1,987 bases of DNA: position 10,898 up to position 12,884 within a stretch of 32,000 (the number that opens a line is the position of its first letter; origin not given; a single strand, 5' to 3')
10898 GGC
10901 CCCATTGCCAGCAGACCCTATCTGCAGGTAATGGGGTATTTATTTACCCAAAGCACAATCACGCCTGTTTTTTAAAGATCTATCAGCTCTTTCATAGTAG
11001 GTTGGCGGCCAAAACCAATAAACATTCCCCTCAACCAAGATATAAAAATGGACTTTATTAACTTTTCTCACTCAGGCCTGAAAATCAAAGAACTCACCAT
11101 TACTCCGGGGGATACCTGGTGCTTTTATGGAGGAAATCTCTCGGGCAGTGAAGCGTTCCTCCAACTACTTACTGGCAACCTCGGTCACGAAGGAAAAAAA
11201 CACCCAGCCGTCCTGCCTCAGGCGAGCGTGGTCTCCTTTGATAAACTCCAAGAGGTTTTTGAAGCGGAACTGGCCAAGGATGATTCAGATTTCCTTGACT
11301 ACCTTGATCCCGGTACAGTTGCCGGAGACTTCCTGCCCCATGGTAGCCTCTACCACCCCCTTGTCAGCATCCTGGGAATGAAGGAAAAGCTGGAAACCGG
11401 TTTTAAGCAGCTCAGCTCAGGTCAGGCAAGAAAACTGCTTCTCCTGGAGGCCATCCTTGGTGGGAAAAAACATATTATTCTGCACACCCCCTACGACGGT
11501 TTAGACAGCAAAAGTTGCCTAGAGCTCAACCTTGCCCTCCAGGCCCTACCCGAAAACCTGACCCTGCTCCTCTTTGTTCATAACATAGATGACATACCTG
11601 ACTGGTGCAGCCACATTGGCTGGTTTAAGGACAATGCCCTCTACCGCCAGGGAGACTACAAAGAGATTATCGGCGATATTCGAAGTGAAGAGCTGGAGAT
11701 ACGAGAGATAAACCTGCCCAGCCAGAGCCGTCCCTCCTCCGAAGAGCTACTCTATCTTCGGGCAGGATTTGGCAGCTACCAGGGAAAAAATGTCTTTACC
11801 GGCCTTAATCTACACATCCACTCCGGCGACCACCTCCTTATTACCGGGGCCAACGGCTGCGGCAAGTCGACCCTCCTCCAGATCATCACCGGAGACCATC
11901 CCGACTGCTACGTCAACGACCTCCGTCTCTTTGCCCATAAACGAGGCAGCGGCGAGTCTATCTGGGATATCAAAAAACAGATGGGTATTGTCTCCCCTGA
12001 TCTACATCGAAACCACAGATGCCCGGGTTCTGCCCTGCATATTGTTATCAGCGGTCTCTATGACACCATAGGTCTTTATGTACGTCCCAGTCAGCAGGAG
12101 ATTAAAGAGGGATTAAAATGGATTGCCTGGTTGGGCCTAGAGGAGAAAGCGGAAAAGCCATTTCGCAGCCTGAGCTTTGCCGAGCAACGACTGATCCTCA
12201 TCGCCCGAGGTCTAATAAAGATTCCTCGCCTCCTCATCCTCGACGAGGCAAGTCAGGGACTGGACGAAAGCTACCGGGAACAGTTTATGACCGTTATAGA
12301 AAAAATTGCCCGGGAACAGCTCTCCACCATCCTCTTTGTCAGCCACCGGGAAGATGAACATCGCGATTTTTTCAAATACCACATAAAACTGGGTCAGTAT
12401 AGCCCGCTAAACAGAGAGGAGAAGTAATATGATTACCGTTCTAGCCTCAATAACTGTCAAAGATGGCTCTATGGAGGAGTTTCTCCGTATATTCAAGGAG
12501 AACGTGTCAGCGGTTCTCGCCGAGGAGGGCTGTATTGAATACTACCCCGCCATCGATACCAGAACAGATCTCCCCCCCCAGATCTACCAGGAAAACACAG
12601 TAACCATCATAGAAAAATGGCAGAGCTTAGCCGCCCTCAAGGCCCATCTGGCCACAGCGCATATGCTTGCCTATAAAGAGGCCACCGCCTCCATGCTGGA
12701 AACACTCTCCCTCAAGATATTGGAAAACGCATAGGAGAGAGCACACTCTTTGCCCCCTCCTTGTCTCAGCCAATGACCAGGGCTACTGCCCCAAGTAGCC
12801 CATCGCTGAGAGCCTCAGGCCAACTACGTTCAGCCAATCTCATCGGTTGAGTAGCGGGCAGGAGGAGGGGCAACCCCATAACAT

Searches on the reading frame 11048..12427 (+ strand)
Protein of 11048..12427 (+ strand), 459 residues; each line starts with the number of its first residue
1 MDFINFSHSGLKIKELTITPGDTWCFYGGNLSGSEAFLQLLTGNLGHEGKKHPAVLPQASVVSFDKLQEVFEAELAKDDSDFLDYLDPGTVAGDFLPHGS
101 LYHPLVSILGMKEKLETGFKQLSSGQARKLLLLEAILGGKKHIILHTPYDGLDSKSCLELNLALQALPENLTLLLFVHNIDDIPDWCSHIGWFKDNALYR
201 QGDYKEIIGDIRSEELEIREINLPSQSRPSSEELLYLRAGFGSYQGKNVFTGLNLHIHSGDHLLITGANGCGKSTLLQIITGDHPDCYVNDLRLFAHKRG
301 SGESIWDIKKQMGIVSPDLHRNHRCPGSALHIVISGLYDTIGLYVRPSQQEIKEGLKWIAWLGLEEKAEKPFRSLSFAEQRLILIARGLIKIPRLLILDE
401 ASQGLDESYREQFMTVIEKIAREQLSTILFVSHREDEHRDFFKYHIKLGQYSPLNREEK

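Call 26: search_protein_families(library=pfam, proteins=[window:11048-12427:+], max_evalue=0.00001)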
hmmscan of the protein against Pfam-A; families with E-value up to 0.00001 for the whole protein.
window:11048-12427:+ (459 aa): 1 family
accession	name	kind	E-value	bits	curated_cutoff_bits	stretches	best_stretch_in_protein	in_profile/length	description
PF00005.33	ABC_tran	-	2.8e-22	80.2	25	1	251-402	2-136/137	ABC transporter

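Call 93: search_protein_families(library=ncbifam, proteins=[window:11048-12427:+], max_evalue=0.00001)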
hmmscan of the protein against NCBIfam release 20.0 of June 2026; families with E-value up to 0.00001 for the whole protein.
window:11048-12427:+ (459 aa): 161 families (the best 25 are shown)
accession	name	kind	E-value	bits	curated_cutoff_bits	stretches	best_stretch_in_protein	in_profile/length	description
NF008186.0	PRK10938.1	equivalog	2.3e-96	323.2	459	1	9-437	17-464/490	molybdate ABC transporter ATP-binding protein ModF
NF040873.1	AztA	equivalog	3.4e-31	108.3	220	1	244-441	2-185/191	zinc ABC transporter ATP-binding protein AztA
TIGR04521.1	ECF_ATPase_2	equivalog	2.8e-27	95.5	330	2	350-437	118-207/279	energy-coupling factor transporter ATPase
TIGR03864.1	PQQ_ABC_ATP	hypoth_equivalog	1.1e-26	93.7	302.25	1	243-438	10-196/236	ABC transporter, ATP-binding subunit, PQQ-dependent alcohol dehydrogenase system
NF000355.4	ribo_prot_ABC_F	equivalog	6.7e-25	87.9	380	2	219-283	298-362/499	ribosomal protection-like ABC-F family protein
NF008364.0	PRK11160.1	equivalog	1.3e-23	83.5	630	1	243-436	347-536/575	heme ABC transporter ATP-binding protein/permease CydC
TIGR02982.1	heterocyst_DevA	subfamily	7.2e-23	81.3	295.8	1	246-434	17-201/220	ABC exporter ATP-binding subunit, DevA family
TIGR04520.1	ECF_ATPase_1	equivalog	8e-23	81.2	315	1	245-437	13-199/269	energy-coupling factor transporter ATPase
TIGR01188.1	drrA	subfamily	4.2e-22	78.8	312.45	1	244-437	3-186/302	daunorubicin resistance ABC transporter, ATP-binding protein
TIGR02673.1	FtsE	equivalog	2.1e-21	76.6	264.85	1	246-448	14-210/214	cell division ATP-binding protein FtsE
NF006987.0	PRK09452.1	equivalog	4e-21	75.1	482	2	359-437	132-210/378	spermidine/putrescine ABC transporter ATP-binding protein PotA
TIGR02315.1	ABC_phnC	equivalog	5.3e-21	75.1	266.1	1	244-441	11-212/243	phosphonate ABC transporter ATP-binding protein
TIGR01166.1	cbiO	subfamily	1.4e-20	73.5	211.8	2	351-433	107-185/190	cobalt ABC transporter, ATP-binding protein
TIGR03608.1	L_ocin_972_ABC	subfamily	2.8e-20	72.7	254.85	2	349-434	109-193/206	putative bacteriocin export ABC transporter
NF008379.0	PRK11174.1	equivalog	3.1e-20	72.4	684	2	243-438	359-547/588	heme ABC transporter permease/ATP-binding protein CydD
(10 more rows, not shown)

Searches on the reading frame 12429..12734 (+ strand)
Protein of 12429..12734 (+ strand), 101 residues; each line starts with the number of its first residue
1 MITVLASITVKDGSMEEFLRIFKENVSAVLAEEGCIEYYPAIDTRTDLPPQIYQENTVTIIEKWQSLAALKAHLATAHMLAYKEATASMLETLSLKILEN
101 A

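Call 27: search_protein_families(library=pfam, proteins=[window:12429-12734:+], max_evalue=0.0001)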
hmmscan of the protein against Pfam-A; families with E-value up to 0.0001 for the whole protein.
window:12429-12734:+ (101 aa): 1 family
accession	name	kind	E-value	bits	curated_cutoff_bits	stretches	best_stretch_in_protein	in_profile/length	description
PF03992.22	ABM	-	2.7e-18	66.4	23.1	1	1-84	1-77/78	Antibiotic biosynthesis monooxygenase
